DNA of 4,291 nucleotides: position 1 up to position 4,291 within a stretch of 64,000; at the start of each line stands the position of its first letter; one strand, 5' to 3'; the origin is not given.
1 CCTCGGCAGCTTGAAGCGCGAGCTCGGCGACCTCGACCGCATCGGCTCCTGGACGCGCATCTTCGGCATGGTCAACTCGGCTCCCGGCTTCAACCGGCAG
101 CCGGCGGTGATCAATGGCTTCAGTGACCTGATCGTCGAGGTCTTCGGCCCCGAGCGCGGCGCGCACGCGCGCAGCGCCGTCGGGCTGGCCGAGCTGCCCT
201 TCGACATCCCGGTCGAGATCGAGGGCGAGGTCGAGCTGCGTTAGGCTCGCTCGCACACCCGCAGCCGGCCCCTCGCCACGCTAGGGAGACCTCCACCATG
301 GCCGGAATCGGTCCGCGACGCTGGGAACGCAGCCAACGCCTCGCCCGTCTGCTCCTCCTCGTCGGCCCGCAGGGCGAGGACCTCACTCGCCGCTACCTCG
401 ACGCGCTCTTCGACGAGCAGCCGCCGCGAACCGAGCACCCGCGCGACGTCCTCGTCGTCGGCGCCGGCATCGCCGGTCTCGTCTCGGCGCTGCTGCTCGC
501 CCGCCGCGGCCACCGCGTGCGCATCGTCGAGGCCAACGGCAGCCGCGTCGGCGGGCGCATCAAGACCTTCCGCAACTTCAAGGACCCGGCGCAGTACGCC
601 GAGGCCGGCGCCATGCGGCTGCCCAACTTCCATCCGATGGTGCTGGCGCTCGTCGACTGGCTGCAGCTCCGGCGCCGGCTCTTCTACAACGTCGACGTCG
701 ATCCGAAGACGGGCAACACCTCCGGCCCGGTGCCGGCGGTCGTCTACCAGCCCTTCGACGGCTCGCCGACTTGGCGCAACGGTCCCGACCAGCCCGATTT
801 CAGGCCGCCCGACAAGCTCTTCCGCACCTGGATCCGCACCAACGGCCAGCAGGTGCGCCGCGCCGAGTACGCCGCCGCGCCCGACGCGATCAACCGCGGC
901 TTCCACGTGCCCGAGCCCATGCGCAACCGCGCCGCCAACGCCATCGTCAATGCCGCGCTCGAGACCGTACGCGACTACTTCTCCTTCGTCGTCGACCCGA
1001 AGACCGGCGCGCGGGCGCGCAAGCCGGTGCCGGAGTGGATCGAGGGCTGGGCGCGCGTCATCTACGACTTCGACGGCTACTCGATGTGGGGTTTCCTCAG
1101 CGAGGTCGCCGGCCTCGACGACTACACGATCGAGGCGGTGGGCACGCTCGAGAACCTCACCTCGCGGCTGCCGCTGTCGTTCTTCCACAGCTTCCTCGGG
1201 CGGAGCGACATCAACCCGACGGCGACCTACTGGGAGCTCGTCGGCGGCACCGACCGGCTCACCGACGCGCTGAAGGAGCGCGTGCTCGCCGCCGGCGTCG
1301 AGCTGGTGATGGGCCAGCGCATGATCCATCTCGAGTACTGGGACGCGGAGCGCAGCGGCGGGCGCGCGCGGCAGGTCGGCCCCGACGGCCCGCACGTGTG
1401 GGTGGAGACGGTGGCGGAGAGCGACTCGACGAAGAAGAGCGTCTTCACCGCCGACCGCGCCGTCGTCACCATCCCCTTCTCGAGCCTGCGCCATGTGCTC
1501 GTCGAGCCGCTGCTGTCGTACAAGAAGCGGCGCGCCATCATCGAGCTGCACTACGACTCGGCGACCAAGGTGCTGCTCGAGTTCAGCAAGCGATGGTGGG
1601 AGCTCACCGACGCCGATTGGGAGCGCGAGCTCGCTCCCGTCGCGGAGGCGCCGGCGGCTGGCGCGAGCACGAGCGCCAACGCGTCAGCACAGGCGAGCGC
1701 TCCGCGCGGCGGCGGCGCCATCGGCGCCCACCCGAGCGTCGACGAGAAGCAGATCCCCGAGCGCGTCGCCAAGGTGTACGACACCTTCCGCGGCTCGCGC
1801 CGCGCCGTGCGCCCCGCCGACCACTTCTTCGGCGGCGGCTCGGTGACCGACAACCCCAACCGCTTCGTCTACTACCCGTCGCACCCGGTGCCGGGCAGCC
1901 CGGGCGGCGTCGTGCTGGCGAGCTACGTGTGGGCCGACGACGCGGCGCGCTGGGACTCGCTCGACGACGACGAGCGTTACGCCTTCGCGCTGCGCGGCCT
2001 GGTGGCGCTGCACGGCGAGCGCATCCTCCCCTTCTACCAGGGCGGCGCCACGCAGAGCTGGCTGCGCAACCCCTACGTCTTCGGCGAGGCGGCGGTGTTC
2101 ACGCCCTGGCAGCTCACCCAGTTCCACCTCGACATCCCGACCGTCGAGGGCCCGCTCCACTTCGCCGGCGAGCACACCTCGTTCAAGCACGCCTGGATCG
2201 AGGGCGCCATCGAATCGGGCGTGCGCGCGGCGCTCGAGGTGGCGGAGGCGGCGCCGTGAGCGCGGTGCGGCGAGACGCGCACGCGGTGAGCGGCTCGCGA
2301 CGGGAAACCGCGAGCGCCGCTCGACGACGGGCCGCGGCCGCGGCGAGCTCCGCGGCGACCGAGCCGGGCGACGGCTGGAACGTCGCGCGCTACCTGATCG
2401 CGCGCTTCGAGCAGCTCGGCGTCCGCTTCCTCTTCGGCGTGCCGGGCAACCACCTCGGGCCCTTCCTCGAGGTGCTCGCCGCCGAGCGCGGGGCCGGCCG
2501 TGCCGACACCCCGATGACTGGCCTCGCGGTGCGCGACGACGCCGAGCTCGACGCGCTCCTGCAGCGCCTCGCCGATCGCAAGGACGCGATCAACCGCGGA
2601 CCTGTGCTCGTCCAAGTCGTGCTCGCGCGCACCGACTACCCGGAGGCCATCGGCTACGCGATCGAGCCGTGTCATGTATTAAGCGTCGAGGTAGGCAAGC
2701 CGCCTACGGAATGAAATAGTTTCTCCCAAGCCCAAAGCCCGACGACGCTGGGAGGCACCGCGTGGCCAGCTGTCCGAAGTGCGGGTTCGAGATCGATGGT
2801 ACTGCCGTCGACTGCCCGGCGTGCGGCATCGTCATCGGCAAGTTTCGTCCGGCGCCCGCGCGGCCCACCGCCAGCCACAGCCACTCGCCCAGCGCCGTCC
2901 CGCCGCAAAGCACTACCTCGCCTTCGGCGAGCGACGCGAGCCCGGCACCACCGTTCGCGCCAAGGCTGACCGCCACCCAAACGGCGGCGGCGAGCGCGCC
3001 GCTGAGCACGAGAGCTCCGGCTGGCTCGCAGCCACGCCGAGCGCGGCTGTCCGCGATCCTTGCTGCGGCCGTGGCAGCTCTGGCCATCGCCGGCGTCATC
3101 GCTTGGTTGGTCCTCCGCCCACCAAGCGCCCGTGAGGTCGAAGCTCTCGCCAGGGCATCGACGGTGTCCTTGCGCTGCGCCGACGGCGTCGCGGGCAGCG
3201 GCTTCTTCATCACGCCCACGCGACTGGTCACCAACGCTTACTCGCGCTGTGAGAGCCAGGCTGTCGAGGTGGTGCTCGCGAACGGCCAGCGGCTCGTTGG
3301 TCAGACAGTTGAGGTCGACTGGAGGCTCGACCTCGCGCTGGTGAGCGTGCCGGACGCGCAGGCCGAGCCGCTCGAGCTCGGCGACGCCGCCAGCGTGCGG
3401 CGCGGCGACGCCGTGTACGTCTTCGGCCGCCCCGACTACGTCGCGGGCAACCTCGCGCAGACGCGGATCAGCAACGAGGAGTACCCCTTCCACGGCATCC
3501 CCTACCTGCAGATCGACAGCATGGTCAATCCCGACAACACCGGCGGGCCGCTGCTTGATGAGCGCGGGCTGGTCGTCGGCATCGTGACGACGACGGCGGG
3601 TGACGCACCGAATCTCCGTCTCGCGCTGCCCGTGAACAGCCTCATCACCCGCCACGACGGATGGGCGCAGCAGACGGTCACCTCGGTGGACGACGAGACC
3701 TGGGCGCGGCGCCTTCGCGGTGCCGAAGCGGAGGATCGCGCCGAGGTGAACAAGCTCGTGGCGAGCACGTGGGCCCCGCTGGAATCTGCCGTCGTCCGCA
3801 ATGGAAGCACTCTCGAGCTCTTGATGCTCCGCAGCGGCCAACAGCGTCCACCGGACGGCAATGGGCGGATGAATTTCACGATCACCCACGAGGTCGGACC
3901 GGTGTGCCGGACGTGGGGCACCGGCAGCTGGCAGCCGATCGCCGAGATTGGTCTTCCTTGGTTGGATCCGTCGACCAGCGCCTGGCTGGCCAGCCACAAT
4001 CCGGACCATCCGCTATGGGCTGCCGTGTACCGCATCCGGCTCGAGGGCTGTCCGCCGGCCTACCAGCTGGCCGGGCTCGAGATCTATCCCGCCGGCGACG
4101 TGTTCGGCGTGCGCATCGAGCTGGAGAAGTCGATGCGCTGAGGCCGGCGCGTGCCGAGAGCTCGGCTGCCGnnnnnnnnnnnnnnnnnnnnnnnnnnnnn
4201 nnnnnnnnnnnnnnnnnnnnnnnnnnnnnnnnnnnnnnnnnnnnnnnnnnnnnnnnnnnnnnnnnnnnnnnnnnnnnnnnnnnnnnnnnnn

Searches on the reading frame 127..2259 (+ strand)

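Call 111: search_protein_families(library=pfam, proteins=[window:127-2259:+], max_evalue=0.00001)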
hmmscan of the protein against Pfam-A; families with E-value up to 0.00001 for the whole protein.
window:127-2259:+ (710 aa): 4 families
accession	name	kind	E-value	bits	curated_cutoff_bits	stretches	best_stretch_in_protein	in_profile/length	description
PF01593.30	Amino_oxidase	-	9.7e-49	167.3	19.8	2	115-495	1-300/443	Flavin containing amine oxidoreductase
PF13450.12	NAD_binding_8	-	3.3e-10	40.5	21.9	1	110-152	1-41/68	NAD(P)-binding Rossmann-like domain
PF01266.30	DAO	-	5.2e-08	33.2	27.9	1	107-137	1-31/353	FAD dependent oxidoreductase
PF00890.30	FAD_binding_2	-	4.5e-06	26.6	20.4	1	107-139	1-33/414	FAD binding domain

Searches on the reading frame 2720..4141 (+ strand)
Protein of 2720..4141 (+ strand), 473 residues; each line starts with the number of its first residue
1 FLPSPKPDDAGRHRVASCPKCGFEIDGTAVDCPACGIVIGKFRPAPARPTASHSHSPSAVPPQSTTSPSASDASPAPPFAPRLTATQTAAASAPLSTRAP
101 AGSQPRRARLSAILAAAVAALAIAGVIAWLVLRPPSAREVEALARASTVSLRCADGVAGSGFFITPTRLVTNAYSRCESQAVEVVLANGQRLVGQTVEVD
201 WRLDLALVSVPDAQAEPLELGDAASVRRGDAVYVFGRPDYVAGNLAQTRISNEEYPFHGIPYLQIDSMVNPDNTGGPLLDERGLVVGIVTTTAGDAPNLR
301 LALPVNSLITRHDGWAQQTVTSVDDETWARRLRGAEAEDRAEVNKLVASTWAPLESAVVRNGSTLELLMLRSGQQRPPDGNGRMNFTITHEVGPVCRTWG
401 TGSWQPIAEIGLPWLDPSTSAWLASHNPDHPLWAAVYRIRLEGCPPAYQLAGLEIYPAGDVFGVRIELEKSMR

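Call 111: search_protein_families(library=pfam, proteins=[window:2720-4141:+], max_evalue=0.00001)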
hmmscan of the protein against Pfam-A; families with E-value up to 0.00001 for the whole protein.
window:2720-4141:+ (473 aa): 1 family
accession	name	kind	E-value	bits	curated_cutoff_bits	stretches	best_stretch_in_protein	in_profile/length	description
PF13365.12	Trypsin_2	-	2.7e-23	83.7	27.6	1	159-288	1-144/144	Trypsin-like peptidase domain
